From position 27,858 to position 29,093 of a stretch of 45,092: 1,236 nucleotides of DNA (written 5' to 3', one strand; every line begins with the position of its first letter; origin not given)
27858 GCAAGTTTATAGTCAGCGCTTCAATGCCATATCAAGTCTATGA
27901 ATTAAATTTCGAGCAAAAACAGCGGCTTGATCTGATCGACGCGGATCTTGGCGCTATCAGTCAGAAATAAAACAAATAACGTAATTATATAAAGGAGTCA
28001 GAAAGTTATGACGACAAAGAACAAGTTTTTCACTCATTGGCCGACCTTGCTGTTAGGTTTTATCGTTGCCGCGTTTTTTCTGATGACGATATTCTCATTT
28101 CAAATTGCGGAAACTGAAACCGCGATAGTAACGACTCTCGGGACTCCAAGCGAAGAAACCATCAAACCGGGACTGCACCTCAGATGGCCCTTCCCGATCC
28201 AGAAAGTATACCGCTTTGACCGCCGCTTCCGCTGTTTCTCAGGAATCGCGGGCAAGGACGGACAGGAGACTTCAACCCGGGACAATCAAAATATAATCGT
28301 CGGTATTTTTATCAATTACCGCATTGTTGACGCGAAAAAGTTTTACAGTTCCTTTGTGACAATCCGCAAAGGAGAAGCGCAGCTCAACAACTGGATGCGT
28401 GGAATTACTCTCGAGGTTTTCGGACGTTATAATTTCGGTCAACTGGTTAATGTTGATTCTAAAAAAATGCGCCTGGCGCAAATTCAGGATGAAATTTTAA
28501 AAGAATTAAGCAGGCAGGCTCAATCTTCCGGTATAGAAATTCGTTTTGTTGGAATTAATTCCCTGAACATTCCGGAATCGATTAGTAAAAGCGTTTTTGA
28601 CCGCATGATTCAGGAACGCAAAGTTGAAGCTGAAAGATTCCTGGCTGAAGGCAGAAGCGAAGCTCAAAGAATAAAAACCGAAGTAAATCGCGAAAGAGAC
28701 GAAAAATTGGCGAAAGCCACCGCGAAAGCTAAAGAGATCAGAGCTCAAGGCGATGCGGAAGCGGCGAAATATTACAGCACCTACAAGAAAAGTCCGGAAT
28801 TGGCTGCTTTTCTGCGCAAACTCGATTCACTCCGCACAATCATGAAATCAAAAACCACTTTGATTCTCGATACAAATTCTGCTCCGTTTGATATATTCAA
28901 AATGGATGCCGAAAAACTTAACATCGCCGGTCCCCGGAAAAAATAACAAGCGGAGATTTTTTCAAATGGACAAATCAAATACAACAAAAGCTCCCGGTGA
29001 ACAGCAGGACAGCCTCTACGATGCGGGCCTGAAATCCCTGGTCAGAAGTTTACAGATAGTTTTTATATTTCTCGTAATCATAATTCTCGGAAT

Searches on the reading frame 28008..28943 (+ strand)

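Call 104: search_protein_families(library=pfam, proteins=[window:28008-28943:+], max_evalue=0.00001)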
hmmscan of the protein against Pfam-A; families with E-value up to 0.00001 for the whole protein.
window:28008-28943:+ (312 aa): 1 family
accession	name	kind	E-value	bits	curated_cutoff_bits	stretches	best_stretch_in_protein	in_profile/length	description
PF01145.31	Band_7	-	2.2e-23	83.6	23.6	1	32-214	2-173/176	SPFH domain / Band 7 family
